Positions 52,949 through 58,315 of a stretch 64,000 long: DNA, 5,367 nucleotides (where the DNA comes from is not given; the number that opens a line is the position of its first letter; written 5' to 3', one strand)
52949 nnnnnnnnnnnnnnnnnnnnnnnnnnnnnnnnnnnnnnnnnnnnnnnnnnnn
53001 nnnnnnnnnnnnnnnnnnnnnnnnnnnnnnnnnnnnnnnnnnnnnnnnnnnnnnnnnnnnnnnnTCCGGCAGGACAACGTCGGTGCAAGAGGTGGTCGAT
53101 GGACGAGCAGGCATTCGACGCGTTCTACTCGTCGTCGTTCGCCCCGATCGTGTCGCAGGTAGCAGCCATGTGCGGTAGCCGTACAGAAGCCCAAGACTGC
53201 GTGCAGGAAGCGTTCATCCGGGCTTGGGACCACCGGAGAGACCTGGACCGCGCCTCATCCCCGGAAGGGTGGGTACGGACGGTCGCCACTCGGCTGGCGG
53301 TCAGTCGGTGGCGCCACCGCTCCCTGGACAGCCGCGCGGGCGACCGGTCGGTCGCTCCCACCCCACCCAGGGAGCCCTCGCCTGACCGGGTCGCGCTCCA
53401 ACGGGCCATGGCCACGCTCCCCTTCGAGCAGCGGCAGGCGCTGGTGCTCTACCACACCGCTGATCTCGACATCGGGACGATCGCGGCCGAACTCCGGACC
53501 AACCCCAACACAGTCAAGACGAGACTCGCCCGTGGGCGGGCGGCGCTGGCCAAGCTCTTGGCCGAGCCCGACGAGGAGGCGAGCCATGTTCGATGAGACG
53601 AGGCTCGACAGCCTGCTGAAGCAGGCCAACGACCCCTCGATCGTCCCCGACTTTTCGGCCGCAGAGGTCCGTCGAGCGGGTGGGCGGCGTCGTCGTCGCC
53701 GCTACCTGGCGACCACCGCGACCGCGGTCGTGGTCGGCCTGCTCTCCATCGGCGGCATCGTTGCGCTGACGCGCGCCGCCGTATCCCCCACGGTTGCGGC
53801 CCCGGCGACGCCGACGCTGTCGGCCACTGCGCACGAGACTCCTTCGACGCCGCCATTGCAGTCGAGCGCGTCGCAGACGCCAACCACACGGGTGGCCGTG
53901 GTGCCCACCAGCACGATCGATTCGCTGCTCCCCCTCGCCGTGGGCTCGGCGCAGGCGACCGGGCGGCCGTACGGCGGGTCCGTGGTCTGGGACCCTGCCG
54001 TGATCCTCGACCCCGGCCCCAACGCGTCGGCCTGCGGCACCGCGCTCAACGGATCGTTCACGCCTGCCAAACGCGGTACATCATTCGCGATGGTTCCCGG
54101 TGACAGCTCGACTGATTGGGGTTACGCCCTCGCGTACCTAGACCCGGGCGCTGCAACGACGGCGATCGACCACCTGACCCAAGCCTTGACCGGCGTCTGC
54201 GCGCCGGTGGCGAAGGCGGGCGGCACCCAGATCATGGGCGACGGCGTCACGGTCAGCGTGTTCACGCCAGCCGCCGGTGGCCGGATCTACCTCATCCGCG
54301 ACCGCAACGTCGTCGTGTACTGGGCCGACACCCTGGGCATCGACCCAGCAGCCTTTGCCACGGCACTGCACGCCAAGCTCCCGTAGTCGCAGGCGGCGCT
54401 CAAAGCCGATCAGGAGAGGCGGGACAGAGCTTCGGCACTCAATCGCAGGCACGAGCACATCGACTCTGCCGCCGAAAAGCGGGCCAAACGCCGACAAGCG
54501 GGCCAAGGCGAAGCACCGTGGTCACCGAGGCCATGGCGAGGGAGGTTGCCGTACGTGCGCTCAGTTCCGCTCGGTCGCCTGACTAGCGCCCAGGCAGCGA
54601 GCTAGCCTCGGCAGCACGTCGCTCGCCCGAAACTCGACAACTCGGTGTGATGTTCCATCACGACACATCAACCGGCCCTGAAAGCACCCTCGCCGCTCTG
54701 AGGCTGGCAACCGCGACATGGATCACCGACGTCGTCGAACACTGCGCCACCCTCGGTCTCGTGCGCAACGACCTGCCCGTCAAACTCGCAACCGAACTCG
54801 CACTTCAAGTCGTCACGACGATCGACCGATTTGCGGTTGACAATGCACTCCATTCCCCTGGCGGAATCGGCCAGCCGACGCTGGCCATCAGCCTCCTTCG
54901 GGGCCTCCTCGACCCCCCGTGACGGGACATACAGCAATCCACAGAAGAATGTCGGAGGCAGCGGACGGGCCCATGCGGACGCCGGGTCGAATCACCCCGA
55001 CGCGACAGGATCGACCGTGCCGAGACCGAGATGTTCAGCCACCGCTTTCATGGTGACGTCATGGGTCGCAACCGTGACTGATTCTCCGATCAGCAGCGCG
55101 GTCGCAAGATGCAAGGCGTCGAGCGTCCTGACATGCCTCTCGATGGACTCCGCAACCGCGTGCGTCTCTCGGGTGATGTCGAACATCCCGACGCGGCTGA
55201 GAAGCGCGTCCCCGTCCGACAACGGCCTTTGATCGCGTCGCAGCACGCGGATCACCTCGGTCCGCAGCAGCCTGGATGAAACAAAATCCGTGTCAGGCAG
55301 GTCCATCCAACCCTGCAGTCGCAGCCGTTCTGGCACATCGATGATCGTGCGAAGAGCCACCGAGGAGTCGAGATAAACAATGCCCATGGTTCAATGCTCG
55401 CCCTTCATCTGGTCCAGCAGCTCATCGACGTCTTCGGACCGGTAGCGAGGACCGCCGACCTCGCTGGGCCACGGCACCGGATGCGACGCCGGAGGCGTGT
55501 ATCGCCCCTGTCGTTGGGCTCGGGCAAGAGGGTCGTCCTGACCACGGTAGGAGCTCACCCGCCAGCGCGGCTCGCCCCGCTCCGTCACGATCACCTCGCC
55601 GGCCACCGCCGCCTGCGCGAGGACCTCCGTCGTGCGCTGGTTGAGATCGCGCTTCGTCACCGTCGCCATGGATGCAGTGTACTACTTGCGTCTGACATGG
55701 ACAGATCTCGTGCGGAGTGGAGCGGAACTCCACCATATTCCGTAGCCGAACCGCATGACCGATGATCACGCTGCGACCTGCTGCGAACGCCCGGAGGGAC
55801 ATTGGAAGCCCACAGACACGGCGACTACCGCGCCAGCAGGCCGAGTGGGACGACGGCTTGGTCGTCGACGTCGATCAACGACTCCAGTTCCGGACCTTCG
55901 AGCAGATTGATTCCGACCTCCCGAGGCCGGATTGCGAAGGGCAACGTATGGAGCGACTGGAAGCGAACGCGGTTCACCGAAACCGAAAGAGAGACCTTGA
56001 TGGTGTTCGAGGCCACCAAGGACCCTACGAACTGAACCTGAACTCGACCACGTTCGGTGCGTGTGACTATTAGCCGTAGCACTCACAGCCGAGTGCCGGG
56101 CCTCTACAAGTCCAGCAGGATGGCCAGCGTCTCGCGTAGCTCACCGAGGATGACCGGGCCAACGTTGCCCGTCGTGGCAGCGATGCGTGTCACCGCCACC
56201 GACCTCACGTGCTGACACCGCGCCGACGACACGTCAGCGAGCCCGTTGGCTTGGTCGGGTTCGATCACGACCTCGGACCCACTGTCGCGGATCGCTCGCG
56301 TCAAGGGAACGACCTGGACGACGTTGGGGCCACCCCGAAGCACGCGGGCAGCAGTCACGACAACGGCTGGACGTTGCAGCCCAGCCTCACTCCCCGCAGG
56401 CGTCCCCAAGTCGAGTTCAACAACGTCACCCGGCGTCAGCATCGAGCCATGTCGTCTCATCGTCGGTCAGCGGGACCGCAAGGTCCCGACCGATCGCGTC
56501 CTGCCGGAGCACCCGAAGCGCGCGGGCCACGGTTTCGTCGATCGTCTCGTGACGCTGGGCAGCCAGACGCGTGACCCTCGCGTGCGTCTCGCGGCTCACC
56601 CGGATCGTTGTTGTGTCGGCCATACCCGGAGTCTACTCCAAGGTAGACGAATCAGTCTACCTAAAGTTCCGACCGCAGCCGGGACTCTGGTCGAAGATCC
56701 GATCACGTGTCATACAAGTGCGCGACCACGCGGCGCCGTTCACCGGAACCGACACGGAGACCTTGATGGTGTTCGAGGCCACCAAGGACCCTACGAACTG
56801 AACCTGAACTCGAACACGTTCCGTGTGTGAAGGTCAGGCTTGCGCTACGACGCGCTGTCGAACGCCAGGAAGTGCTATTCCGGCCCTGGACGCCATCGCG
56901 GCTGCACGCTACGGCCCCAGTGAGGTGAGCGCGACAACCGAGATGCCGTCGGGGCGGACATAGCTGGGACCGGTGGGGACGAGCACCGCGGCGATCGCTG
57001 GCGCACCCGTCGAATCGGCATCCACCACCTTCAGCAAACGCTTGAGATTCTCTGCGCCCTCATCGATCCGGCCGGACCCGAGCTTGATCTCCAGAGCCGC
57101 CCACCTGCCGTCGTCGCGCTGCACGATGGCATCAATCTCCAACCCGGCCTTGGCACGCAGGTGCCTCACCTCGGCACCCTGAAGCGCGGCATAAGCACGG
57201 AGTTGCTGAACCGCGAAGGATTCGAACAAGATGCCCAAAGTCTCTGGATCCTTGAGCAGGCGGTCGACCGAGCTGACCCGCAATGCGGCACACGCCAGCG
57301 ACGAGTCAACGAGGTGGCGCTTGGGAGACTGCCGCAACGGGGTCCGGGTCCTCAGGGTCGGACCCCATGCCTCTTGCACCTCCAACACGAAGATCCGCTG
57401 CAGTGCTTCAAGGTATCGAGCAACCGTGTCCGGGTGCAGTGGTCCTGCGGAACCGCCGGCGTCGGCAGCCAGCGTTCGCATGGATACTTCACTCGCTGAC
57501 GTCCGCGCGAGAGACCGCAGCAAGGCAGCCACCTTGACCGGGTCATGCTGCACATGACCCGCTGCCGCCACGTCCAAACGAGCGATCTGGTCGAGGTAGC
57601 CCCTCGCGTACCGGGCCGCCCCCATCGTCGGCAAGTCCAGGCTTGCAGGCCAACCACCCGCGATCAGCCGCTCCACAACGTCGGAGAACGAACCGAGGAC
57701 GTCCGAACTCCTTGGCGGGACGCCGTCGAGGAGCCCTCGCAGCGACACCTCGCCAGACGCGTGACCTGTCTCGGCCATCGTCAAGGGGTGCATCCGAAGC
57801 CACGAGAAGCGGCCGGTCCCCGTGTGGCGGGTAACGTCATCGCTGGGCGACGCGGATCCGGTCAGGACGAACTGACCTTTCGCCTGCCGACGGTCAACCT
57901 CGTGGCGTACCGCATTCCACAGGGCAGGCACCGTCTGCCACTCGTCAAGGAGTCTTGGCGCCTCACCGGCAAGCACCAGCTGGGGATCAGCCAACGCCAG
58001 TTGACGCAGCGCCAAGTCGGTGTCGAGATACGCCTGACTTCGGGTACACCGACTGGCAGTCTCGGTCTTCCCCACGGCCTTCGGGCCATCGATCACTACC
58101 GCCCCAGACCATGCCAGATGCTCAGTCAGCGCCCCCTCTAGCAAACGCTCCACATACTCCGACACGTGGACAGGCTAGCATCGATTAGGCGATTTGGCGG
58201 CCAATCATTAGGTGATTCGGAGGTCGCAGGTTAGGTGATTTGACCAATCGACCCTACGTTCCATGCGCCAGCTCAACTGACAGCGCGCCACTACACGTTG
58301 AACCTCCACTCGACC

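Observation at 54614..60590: Cassette-like islet downstream of ychF, punctuated by five to six degenerate copies of the ychF 3' terminus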

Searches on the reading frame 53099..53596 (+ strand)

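Call 80: search_protein_families(library=pfam, proteins=[window:53099-53596:+], max_evalue=1)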
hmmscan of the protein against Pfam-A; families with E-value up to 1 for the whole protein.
window:53099-53596:+ (165 aa): 6 families
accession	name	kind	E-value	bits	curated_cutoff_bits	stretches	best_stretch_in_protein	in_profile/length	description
PF08281.18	Sigma70_r4_2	-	4.7e-13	49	25.7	1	98-150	2-54/54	Sigma-70, region 4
PF04542.20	Sigma70_r2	-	6.4e-13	48.7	24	1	18-75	10-69/71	Sigma-70 region 2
PF04545.22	Sigma70_r4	-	1.8e-05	24.6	24.1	1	103-150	1-48/50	Sigma-70, region 4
PF13556.12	HTH_30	-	0.0032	17.7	27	1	115-158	5-48/59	PucR C-terminal helix-turn-helix domain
PF13384.12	HTH_23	-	0.051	13.9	24.6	0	110-141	4-36/50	Homeodomain-like domain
PF22029.2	PhyR_sigma2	-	0.11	13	27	1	23-58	14-49/55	Sigma2 domain of PhyR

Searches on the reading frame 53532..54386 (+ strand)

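Call 80: search_protein_families(library=pfam, proteins=[window:53532-54386:+], max_evalue=1)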
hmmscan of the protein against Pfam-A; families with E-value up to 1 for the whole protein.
window:53532-54386:+ (284 aa): 1 family
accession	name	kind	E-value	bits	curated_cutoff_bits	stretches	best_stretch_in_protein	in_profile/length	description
PF11239.13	DUF3040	-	0.019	15.6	24.7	1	32-84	20-70/84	Protein of unknown function (DUF3040)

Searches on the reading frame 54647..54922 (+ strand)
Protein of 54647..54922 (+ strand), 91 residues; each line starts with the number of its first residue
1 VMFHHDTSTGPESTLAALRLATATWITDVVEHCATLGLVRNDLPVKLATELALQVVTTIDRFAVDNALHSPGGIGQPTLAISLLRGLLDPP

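Call 5: search_protein_families(library=pfam, proteins=[window:54647-54922:+], max_evalue=0.01)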
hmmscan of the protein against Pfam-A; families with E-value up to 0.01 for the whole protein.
window:54647-54922:+ (91 aa): 0 families

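Call 80: search_protein_families(library=pfam, proteins=[window:54647-54922:+], max_evalue=1)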
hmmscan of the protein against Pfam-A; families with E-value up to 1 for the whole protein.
window:54647-54922:+ (91 aa): 0 families

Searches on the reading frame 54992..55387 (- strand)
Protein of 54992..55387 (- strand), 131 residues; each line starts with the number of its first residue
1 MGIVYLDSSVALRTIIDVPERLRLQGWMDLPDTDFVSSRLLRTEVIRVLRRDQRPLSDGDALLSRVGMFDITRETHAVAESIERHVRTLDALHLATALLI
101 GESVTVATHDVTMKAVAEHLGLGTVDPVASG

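Call 5: search_protein_families(library=pfam, proteins=[window:54992-55387:-], max_evalue=0.01)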
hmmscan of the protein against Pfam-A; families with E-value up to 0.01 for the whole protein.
window:54992-55387:- (131 aa): 1 family
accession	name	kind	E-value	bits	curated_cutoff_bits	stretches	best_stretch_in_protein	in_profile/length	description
PF01850.27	PIN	-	1.7e-10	42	23.6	1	4-117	1-118/120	PIN domain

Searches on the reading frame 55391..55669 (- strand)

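Call 5: search_protein_families(library=pfam, proteins=[window:55391-55669:-], max_evalue=0.01)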
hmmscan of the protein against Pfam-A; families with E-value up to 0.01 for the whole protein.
window:55391-55669:- (92 aa): 1 family
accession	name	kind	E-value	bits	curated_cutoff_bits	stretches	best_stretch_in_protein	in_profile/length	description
PF02604.26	PhdYeFM_antitox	-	0.00085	19.5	29.8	1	1-41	1-42/74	Antitoxin Phd_YefM, type II toxin-antitoxin system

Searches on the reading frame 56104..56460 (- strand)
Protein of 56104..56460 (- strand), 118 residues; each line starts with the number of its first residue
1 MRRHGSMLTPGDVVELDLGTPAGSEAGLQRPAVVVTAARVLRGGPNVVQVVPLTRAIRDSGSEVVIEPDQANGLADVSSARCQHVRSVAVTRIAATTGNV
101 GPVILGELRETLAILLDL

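Call 5: search_protein_families(library=pfam, proteins=[window:56104-56460:-], max_evalue=0.01)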
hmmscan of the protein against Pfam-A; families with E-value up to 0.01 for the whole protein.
window:56104-56460:- (118 aa): 1 family
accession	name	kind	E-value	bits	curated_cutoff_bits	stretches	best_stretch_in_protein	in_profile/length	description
PF02452.23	PemK_toxin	-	2.4e-14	53.9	23.1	1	10-116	2-109/109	PemK-like, MazF-like toxin of type II toxin-antitoxin system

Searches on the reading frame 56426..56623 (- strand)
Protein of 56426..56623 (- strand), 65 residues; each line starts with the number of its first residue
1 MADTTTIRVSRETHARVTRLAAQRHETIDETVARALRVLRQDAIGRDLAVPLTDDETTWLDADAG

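Call 5: search_protein_families(library=pfam, proteins=[window:56426-56623:-], max_evalue=0.01)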
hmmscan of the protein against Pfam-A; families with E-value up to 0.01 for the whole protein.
window:56426-56623:- (65 aa): 1 family
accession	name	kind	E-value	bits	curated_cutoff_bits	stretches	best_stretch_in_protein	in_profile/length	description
PF24434.1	DUF7557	-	0.00047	20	25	1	4-37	1-33/45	Family of unknown function (DUF7557)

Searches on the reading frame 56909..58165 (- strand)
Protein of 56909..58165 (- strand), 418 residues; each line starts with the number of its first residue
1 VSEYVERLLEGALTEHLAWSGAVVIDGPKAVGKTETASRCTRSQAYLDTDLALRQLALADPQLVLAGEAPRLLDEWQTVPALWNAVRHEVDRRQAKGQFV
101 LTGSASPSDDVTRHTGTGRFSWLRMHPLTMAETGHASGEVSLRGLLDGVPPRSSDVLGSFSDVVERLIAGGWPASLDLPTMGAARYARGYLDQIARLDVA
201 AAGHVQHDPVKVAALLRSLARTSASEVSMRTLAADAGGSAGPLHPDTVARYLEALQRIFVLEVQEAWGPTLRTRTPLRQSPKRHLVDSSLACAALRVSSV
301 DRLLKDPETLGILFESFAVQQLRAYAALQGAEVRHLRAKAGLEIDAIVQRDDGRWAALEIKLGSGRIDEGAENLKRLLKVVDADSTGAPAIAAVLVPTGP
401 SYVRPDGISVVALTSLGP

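Call 5: search_protein_families(library=pfam, proteins=[window:56909-58165:-], max_evalue=0.01)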
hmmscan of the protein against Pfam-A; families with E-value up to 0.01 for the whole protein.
window:56909-58165:- (418 aa): 2 families
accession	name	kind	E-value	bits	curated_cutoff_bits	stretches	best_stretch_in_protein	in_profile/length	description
PF13635.12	DUF4143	-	6.1e-31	107.8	28.1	1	198-362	3-159/160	Domain of unknown function (DUF4143)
PF13173.12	AAA_14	-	2.7e-11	44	27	1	22-132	4-127/129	AAA domain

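Call 84: search_protein_families(library=padloc, proteins=[window:56909-58165:-], max_evalue=0.001)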
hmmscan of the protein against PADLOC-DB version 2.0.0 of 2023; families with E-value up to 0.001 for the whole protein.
window:56909-58165:- (418 aa): 6 families
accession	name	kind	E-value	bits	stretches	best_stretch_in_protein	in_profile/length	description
PDLC04790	PDC-S01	-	4.2e-68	228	1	1-383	8-388/422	-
PDLC04789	PDC-S01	-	1.9e-20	71.2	1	5-364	2-342/375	-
PDLC04787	PDC-S01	-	2.7e-11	41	1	72-297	97-306/412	-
PDLC04791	PDC-S01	-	3.6e-10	37.1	1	205-376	198-365/395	-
PDLC04786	PDC-S01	-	0.00031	17.6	0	280-364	305-388/439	-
PDLC04792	PDC-S01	-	0.00038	17.2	0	284-380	308-400/452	-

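Call 89: search_solved_structures(query=window:56909-58165:-, max_evalue=1)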
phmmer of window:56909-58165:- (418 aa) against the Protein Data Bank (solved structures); distinct sequences matched with E-value up to 1: 2.
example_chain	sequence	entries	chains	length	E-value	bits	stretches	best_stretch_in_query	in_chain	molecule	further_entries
2ewt_A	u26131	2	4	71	0.0074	18.9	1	324-385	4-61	putative DNA-binding protein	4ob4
8iw0_A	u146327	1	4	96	0.57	12.7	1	228-288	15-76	Liprin-beta-1,KN motif and ankyrin repeat domain-containing protein 1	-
